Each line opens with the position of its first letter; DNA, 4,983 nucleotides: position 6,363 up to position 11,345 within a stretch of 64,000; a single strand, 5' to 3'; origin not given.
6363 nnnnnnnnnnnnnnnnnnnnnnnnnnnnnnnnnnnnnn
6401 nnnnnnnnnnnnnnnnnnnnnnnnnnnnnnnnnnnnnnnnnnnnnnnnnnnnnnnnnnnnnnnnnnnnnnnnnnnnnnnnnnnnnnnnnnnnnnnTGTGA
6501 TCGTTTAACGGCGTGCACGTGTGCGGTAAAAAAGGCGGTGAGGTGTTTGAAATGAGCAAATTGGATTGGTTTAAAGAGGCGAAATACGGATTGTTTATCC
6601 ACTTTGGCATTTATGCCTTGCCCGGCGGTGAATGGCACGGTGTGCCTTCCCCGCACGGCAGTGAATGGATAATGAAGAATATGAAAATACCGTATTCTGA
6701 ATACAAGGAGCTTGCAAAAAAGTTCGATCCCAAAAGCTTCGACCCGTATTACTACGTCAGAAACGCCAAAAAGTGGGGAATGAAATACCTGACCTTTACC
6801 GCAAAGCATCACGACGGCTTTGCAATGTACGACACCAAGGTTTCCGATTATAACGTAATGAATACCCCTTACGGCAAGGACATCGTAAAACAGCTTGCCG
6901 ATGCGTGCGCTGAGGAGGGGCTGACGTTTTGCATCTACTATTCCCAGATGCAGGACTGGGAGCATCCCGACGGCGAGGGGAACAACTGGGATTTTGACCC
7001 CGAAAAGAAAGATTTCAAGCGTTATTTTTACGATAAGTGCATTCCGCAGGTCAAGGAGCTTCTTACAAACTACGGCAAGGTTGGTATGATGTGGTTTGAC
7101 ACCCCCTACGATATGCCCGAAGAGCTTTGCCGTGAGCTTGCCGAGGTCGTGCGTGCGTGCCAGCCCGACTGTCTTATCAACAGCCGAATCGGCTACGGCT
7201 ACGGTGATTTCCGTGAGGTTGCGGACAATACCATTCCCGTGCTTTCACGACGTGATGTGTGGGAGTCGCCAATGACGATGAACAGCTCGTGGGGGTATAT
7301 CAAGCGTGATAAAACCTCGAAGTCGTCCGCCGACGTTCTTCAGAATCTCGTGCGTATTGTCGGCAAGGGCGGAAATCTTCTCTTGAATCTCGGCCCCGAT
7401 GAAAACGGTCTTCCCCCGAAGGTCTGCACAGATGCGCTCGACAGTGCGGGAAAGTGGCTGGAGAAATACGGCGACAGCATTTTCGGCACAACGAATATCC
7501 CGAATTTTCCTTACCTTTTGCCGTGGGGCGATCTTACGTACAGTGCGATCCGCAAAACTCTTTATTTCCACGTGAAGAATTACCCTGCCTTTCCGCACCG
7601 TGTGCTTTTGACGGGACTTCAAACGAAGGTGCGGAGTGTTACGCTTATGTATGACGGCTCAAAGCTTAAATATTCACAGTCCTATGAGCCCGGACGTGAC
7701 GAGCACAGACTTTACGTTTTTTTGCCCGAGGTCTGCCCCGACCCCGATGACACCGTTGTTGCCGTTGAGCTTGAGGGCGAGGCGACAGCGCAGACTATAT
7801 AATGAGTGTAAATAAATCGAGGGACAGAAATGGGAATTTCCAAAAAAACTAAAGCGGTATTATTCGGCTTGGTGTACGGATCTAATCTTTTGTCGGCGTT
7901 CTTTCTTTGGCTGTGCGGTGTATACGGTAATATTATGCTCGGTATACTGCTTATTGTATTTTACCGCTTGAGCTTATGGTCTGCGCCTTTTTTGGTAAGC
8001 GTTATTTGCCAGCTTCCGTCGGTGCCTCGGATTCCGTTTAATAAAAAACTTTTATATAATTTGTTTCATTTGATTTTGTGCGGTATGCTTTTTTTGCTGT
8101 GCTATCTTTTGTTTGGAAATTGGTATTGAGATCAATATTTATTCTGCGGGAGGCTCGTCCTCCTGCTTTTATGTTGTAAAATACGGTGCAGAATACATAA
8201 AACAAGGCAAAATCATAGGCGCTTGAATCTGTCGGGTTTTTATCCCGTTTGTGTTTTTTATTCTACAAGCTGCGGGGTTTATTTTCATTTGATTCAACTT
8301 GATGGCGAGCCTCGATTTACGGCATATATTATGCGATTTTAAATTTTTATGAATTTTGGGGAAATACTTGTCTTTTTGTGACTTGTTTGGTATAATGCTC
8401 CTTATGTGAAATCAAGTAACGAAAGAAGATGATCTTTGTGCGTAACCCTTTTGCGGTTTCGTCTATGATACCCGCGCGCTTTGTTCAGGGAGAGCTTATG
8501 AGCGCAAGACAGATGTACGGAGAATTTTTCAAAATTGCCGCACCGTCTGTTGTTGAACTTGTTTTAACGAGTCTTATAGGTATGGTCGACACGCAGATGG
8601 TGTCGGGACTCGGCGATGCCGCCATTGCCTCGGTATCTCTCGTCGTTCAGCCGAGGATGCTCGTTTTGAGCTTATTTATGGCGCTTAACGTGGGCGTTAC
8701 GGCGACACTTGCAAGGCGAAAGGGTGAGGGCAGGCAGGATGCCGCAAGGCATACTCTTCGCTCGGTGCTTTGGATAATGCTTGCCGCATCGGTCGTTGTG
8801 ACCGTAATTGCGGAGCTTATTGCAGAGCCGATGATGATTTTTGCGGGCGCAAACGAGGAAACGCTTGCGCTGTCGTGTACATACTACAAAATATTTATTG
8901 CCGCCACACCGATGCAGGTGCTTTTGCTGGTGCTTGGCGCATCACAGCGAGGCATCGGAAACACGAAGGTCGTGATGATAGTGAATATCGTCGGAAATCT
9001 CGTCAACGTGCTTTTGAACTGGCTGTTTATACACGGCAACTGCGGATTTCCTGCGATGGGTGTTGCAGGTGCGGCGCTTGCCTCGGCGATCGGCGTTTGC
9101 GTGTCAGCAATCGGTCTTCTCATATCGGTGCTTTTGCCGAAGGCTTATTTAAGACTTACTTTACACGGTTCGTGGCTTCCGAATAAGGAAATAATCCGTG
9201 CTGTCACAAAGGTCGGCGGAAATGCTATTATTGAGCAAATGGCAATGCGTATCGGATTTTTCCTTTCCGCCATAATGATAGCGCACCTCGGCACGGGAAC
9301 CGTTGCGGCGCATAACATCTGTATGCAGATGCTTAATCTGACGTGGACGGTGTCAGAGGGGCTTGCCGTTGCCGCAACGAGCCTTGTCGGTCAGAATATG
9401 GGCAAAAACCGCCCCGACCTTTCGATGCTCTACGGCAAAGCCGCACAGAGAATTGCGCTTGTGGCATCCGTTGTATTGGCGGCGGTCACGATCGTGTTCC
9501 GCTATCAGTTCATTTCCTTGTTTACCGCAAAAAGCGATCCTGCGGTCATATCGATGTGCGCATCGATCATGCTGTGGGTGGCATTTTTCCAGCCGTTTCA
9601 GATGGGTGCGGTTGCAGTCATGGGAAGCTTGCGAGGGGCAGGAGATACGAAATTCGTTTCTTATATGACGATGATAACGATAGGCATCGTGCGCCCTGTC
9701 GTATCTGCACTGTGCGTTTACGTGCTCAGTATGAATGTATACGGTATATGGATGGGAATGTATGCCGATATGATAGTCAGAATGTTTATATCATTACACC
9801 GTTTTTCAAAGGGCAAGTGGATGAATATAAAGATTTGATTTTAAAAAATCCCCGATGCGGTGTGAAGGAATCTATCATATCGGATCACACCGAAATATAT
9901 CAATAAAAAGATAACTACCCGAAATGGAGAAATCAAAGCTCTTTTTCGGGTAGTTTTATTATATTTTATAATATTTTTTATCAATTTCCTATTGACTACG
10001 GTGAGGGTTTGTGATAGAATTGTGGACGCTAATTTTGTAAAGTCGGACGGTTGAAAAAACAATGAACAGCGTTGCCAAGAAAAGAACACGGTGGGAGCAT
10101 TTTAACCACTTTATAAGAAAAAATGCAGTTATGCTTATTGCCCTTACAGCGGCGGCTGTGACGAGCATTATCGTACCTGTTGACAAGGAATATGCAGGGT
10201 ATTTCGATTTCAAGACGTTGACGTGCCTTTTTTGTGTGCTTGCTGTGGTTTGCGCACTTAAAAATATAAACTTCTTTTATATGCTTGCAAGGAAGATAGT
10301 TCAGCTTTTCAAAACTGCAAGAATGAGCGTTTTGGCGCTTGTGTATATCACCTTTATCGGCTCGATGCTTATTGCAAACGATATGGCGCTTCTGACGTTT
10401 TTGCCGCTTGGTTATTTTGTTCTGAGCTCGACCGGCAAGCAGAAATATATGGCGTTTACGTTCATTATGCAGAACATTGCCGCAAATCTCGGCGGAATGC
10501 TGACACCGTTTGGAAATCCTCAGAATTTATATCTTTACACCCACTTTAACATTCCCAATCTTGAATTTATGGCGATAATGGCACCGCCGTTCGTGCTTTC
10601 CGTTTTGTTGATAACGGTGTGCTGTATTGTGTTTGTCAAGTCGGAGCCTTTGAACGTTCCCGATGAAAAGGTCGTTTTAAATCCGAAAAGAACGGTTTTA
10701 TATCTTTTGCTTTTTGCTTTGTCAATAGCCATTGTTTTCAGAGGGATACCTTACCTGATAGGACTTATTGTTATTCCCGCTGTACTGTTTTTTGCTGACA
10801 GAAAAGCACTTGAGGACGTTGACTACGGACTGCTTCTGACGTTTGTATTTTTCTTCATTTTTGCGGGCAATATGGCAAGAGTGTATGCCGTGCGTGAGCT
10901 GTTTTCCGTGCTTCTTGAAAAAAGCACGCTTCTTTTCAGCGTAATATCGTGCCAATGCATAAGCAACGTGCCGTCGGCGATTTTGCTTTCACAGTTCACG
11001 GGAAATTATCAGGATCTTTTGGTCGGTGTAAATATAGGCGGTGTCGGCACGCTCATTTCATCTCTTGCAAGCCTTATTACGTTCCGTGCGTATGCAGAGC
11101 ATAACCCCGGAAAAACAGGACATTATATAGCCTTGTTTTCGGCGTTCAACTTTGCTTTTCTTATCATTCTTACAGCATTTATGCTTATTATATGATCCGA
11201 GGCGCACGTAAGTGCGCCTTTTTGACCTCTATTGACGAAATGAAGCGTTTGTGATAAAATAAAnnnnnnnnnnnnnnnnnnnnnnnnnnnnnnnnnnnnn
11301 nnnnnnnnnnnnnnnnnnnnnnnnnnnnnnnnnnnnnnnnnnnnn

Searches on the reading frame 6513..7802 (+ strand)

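Call 16: search_protein_families(library=pfam, proteins=[window:6513-7802:+], max_evalue=0.01)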
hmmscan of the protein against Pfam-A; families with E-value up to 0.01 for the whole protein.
window:6513-7802:+ (429 aa): 2 families
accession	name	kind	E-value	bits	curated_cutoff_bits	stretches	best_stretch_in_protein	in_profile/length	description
PF01120.23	Alpha_L_fucos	-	1.3e-80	271.9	25.2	1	18-321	28-345/345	Alpha-L-fucosidase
PF14871.12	GHL6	-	9.4e-05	23.1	35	1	80-150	4-69/132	Hypothetical glycosyl hydrolase 6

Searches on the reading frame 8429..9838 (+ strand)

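Call 16: search_protein_families(library=pfam, proteins=[window:8429-9838:+], max_evalue=0.01)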
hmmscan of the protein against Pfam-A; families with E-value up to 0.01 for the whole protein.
window:8429-9838:+ (469 aa): 1 family
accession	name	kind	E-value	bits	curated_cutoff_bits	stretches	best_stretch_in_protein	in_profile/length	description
PF01554.23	MatE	-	5.6e-55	185.9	24.9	2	39-199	1-161/161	MatE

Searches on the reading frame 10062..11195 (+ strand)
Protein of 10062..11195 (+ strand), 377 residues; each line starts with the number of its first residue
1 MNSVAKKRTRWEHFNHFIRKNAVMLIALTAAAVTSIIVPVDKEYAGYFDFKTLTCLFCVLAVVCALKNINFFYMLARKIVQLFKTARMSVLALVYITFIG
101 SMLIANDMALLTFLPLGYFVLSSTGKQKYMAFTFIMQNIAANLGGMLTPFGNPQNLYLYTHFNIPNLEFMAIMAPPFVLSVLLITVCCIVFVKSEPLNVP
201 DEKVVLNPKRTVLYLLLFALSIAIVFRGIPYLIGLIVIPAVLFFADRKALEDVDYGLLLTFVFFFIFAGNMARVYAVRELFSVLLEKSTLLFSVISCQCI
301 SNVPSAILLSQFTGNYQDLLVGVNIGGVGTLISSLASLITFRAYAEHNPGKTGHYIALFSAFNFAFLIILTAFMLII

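Call 16: search_protein_families(library=pfam, proteins=[window:10062-11195:+], max_evalue=0.01)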
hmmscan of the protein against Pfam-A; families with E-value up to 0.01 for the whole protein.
window:10062-11195:+ (377 aa): 1 family
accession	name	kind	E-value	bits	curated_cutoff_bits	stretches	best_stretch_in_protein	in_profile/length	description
PF03600.22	CitMHS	-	2.3e-26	93.2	31.9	1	18-309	9-310/336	Citrate transporter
